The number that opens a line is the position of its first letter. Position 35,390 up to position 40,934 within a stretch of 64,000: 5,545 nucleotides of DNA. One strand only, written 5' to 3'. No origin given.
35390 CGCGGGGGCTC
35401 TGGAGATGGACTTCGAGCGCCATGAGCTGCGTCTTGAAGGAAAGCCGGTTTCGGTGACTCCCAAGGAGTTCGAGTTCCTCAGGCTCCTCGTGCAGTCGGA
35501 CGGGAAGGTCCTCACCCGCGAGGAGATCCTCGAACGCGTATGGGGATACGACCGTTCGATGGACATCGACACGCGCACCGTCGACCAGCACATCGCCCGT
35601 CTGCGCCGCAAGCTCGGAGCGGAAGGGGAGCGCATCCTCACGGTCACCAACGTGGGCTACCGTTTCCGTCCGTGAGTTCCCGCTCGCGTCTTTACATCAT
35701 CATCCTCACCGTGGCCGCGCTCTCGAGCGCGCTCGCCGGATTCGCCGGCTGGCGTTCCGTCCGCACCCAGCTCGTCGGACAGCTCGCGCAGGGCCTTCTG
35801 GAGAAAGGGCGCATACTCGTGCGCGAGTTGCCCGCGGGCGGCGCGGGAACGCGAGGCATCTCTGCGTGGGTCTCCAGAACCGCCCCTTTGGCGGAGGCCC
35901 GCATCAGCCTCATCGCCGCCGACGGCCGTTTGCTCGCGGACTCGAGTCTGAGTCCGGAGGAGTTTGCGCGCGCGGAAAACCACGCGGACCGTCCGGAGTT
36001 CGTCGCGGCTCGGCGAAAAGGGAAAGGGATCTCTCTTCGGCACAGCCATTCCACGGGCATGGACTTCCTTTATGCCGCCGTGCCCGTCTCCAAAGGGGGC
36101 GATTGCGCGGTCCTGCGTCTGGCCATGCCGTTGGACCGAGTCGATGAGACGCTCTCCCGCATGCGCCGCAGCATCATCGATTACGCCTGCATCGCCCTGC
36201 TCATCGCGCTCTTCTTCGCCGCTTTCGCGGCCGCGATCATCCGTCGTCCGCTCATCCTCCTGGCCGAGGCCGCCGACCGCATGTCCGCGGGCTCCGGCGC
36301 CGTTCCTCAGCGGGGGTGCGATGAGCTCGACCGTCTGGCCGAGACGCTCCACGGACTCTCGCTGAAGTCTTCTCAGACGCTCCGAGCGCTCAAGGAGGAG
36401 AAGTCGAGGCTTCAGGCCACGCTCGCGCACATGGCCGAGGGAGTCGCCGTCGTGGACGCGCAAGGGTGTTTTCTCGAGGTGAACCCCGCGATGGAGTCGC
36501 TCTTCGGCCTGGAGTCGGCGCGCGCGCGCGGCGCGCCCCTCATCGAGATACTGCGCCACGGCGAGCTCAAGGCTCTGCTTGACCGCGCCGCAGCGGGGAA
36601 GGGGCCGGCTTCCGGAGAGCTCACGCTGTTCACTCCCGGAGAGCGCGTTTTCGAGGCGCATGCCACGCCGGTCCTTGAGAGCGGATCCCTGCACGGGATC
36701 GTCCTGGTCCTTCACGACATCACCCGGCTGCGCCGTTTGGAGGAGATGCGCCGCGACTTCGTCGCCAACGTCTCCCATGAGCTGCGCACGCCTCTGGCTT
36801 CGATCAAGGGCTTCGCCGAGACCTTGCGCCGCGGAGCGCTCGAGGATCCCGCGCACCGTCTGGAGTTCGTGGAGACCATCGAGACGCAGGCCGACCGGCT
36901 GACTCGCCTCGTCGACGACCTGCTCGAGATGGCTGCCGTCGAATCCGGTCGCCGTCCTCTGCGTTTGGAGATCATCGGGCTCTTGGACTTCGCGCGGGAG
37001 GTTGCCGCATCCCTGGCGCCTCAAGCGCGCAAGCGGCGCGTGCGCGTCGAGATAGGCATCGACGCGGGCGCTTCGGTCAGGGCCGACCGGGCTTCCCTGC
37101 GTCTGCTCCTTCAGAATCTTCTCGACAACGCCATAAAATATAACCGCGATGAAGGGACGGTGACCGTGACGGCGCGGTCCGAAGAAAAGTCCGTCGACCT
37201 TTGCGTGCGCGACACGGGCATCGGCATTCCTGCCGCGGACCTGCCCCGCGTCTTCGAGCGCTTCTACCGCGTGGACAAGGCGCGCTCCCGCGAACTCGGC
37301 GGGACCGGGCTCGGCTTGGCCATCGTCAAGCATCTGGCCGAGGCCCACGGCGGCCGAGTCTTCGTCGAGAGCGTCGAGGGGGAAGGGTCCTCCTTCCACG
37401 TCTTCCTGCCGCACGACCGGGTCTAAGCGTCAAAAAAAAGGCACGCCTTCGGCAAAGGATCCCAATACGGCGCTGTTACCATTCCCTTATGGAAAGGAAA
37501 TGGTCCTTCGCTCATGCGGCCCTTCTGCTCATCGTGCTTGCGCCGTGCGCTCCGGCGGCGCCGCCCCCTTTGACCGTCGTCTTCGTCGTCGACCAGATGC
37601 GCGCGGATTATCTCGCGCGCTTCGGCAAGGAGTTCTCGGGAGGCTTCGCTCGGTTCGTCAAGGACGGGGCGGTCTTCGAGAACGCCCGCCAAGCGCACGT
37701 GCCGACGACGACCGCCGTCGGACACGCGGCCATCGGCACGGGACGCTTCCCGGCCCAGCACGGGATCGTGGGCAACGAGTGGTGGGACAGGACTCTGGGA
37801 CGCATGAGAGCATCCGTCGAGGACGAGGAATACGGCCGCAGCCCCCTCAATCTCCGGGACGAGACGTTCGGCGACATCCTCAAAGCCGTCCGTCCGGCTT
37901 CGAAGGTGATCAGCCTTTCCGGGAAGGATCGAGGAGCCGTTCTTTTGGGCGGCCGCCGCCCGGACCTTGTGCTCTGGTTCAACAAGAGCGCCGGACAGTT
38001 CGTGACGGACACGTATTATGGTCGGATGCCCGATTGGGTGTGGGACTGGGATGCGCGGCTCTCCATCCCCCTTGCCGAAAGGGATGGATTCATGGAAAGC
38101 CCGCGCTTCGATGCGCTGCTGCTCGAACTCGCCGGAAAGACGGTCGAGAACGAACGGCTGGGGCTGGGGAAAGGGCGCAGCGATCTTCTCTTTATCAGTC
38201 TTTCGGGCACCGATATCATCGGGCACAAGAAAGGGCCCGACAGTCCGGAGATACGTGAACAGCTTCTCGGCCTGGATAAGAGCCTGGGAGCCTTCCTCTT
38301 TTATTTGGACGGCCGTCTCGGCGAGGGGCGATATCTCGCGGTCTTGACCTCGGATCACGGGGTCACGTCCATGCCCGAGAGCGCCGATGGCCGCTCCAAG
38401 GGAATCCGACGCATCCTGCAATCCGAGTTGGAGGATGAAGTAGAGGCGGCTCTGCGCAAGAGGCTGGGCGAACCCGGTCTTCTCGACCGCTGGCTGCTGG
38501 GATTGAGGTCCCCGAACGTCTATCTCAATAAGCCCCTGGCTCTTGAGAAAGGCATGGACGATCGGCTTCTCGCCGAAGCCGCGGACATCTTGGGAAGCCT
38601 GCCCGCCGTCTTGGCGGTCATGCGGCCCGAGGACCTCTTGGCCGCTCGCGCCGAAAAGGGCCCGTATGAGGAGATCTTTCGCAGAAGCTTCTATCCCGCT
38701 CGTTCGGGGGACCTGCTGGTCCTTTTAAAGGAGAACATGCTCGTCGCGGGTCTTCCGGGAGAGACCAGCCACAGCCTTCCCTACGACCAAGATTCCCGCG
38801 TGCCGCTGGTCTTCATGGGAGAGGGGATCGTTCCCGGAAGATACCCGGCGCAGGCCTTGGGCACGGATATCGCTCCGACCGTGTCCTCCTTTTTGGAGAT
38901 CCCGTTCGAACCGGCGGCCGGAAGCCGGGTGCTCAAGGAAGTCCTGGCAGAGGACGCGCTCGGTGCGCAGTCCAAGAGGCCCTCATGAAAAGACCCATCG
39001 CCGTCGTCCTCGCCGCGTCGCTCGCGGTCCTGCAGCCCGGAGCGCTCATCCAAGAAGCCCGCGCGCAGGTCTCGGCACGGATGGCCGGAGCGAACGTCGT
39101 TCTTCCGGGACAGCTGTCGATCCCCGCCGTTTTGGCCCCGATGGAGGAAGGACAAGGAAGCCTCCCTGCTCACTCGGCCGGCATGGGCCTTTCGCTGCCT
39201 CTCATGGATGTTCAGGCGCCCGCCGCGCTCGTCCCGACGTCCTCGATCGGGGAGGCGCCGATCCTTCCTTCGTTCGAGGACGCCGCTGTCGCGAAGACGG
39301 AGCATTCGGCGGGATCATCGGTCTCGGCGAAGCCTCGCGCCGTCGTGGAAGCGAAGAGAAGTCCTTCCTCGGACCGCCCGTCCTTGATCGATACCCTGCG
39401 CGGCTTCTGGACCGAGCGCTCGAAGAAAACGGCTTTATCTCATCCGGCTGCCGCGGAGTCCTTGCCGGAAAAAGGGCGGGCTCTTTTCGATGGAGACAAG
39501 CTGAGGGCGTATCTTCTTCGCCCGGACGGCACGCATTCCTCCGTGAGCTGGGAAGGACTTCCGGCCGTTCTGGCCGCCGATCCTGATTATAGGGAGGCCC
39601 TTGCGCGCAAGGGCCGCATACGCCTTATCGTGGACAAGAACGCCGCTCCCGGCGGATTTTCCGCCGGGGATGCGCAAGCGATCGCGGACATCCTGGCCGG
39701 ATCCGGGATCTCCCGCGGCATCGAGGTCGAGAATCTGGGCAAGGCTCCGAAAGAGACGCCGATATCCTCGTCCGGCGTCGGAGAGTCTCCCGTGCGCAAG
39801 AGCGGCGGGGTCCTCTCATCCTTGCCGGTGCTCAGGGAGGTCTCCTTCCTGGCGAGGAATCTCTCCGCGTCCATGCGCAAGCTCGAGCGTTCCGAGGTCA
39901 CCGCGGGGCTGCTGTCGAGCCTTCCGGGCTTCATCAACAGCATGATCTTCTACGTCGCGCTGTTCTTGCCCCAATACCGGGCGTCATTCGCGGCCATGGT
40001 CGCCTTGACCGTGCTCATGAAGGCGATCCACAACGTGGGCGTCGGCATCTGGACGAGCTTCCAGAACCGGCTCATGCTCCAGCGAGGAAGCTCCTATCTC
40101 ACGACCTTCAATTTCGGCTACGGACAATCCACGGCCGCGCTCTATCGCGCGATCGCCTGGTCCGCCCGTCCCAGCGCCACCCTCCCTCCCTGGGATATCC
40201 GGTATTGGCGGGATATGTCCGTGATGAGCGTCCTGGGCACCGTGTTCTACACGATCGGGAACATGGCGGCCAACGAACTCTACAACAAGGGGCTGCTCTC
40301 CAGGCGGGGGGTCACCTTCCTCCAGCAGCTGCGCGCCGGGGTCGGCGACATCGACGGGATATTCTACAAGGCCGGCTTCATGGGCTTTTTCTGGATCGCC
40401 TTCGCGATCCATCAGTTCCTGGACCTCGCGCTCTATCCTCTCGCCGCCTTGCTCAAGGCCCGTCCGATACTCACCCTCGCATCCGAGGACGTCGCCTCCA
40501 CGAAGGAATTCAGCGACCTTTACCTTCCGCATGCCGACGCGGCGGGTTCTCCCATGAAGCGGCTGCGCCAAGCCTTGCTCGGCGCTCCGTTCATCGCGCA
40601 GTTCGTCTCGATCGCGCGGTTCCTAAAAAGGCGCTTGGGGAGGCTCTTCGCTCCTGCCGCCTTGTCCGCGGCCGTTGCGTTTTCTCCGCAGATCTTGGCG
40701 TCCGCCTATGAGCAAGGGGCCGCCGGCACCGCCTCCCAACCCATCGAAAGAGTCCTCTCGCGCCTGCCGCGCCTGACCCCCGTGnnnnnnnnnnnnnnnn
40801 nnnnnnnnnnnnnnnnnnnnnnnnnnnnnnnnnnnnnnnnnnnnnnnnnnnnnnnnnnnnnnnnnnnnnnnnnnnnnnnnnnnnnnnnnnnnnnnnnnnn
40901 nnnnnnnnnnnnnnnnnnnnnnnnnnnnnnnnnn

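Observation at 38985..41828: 947-aa signal-peptide, polytopic membrane protein with a C-terminal type-II PI4-kinase-like catalytic core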

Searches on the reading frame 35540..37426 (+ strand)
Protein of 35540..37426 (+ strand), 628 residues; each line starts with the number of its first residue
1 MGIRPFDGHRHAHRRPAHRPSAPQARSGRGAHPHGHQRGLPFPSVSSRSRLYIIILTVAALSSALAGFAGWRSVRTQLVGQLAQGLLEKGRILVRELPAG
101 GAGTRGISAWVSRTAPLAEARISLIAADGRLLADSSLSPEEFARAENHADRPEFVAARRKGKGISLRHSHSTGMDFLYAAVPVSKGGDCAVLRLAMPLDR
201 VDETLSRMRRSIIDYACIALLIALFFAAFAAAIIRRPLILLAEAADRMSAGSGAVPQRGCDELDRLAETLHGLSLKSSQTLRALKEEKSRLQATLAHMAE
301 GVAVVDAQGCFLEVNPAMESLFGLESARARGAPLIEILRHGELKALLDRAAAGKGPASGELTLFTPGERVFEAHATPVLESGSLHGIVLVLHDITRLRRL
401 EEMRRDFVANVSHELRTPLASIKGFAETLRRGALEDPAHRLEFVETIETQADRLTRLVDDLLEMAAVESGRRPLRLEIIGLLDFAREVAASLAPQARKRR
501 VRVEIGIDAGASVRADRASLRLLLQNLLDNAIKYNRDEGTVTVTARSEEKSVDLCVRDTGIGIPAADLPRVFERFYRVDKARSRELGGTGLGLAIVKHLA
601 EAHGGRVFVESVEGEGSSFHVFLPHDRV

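Call 4: search_protein_families(library=pfam, proteins=[window:35540-37426:+], max_evalue=0.01)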
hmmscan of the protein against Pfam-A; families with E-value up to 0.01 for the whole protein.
window:35540-37426:+ (628 aa): 10 families
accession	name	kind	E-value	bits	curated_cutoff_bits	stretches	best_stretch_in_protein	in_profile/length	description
PF02518.31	HATPase_c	-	4.7e-32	111.2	26.4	1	516-626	2-110/111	Histidine kinase-, DNA gyrase B-, and HSP90-like ATPase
PF00512.31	HisKA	-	1e-21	77.2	26.9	1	403-470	1-66/66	His Kinase A (phospho-acceptor) domain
PF08448.16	PAS_4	-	2.4e-15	57.2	23.1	1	296-399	2-110/110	PAS fold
PF00989.32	PAS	-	1.1e-14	54.8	22.6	1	290-394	2-113/113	PAS fold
PF13188.13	PAS_8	-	9e-07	29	21.8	1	290-340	2-49/65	PAS domain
PF13581.12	HATPase_c_2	-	2.1e-06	28.2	27.4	1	516-602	28-111/127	Histidine kinase-like ATPase domain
PF13426.13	PAS_9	-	2.4e-05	25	27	1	300-395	2-102/103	PAS domain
PF12860.13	PAS_7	-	3.8e-05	24.3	27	1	295-400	1-113/115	PAS fold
PF00672.30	HAMP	-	0.00023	21.8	25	1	231-270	3-44/53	HAMP domain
PF13589.12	HATPase_c_3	-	0.0019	18.7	25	1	524-593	7-77/137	Histidine kinase-, DNA gyrase B-, and HSP90-like ATPase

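Call 5: search_protein_families(library=ncbifam, proteins=[window:35540-37426:+], max_evalue=0.01)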
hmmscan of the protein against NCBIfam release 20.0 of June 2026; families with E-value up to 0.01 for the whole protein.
window:35540-37426:+ (628 aa): 89 families (the best 25 are shown)
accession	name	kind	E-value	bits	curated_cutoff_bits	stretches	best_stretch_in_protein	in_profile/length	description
NF046044.1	PnpS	equivalog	3.1e-119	398.5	400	1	255-624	21-390/390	two-component system histidine kinase PnpS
NF033092.0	HK_WalK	equivalog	2.1e-100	337.1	725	1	121-624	87-593/594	cell wall metabolism sensor histidine kinase WalK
TIGR02966.1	phoR_proteo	equivalog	8.8e-94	314.2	334.2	1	285-621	2-331/333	phosphate regulon sensor histidine kinase PhoR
NF033093.1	HK_VicK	exception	1.2e-63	215.3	680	1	253-627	58-437/448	cell wall metabolism sensor histidine kinase VicK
NF053855.1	HisKinPhoRBctds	equivalog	6.7e-60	203.1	500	1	50-620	6-578/583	two-component system sensor histidine kinase PhoR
NF008312.0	PRK11100.1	equivalog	5.3e-58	197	356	2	405-625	257-474/477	two-component system sensor histidine kinase CreC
NF008235.0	PRK11006.1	equivalog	3.9e-56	190.7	390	1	254-625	63-423/431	phosphate regulon sensor histidine kinase PhoR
NF040691.1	MtrAB_MtrB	equivalog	1.4e-53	182.7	450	2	392-625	259-492/507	MtrAB system histidine kinase MtrB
NF045911.1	TCSHisKinNblS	equivalog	2e-53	181.7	1000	1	226-621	197-616/621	two-component system sensor histidine kinase NblS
NF041735.1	hist_kin_RppB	equivalog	5.1e-53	180.4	400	1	405-624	217-438/438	two-component system sensor histidine kinase RppB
NF047874.1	MASE3_PAS_HK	subfamily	3.6e-49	168.1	560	1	220-626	214-626/655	MASE3 domain-containing sensor histidine kinase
TIGR01386.1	cztS_silS_copS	subfamily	5e-49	167.5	292.55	1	398-621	232-454/457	heavy metal sensor histidine kinase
NF008468.0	PRK11360.1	equivalog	1.1e-47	162.7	646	1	174-626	159-609/616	two-component system sensor histidine kinase AtoS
NF012163.2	BaeS_SmeS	equivalog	5.6e-46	157.4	500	1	397-611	233-444/457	sensor histidine kinase efflux regulator BaeS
NF007837.0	PRK10549.1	equivalog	1.2e-43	149.5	603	1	397-626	233-459/466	envelope stress sensor histidine kinase BaeS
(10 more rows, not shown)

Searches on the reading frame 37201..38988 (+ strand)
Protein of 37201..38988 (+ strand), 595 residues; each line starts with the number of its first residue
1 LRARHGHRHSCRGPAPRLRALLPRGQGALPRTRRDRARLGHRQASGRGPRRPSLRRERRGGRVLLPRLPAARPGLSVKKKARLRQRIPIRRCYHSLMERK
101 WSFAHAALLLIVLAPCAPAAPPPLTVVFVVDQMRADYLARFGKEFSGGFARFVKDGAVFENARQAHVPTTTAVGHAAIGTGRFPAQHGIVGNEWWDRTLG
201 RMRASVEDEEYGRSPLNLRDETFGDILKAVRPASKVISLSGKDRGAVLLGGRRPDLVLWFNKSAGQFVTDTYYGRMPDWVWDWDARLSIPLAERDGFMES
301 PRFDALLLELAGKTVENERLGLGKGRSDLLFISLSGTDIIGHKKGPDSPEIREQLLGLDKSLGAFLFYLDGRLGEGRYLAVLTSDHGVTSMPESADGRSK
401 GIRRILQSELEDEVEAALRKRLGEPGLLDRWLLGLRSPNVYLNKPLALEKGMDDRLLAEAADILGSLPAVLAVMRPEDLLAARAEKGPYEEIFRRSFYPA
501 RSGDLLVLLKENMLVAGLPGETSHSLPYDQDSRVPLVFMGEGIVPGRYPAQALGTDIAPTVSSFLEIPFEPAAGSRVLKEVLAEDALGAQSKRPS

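Call 4: search_protein_families(library=pfam, proteins=[window:37201-38988:+], max_evalue=0.01)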
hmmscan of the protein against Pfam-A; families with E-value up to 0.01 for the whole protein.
window:37201-38988:+ (595 aa): 1 family
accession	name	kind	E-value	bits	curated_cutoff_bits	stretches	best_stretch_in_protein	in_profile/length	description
PF01663.27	Phosphodiest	-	1.3e-39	137.2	23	1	125-516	1-324/342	Type I phosphodiesterase / nucleotide pyrophosphatase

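Call 5: search_protein_families(library=ncbifam, proteins=[window:37201-38988:+], max_evalue=0.01)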
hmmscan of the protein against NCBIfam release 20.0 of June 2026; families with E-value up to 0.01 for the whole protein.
window:37201-38988:+ (595 aa): 4 families
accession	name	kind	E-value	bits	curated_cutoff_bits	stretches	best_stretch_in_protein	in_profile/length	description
NF042991.1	alk_phos_PafA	equivalog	5.4e-86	289.2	650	2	300-582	277-553/554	alkaline phosphatase PafA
NF051873.1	AlkPhosPhoY32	equivalog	5.6e-63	213.3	1000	2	117-265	14-172/539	alkaline phosphatase PhoY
TIGR02335.1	hydr_PhnA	equivalog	4.2e-09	36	407.55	1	125-214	15-102/408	phosphonoacetate hydrolase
NF010322.0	PRK13759.1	equivalog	0.00039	19.1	481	1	123-192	7-76/486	arylsulfatase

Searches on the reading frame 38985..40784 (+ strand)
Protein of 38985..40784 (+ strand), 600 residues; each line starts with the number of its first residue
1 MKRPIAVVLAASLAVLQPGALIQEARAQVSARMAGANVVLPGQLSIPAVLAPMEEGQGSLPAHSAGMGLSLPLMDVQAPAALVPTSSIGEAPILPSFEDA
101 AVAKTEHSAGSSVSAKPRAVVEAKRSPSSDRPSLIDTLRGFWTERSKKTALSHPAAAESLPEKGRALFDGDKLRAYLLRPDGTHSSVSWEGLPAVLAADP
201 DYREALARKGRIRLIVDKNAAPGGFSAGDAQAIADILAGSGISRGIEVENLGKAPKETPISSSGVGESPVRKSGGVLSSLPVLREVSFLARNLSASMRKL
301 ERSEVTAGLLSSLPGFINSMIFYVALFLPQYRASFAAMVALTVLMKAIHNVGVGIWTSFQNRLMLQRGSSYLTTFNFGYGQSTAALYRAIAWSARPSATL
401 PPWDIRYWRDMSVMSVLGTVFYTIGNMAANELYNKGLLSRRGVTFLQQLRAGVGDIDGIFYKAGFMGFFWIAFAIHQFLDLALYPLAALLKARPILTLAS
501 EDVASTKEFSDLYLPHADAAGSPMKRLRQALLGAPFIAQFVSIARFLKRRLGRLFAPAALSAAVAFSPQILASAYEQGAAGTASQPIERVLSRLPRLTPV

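Call 28: search_protein_families(library=pfam, alignment_id=A4, max_evalue=0.1)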
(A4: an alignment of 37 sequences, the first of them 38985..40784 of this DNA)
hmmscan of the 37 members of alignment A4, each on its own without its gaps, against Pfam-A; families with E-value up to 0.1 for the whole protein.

A. member 1, window:38985-40784:+ (600 aa): 0 families

B. families by the number of members that match (of 37 scanned): 4 families
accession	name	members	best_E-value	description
PF00128.31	Alpha-amylase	2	7.5e-45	Alpha amylase, catalytic domain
PF16657.11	Malt_amylase_C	1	0.0022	Maltogenic Amylase, C-terminal domain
PF23654.1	ARM_LIN_2nd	1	0.0029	E3 ubiquitin-protein ligase LIN-like, ARM repeat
PF18952.6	DUF5696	1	0.076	Family of unknown function (DUF5696)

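Call 54: find_homologous_proteins(query=A4, max_evalue=1e-10)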
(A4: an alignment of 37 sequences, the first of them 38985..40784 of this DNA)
Query A4 (37 sequences) (600 aa, profile of the alignment): 3 proteins with E <= 1e-10 among 8000 candidates.
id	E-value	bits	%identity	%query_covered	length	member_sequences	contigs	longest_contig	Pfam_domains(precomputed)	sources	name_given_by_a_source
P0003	3.5e-277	941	40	61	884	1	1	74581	-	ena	-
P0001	1.1e-252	860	100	100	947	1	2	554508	-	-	-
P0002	2.2e-214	733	50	71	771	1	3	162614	-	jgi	jgi:hypothetical protein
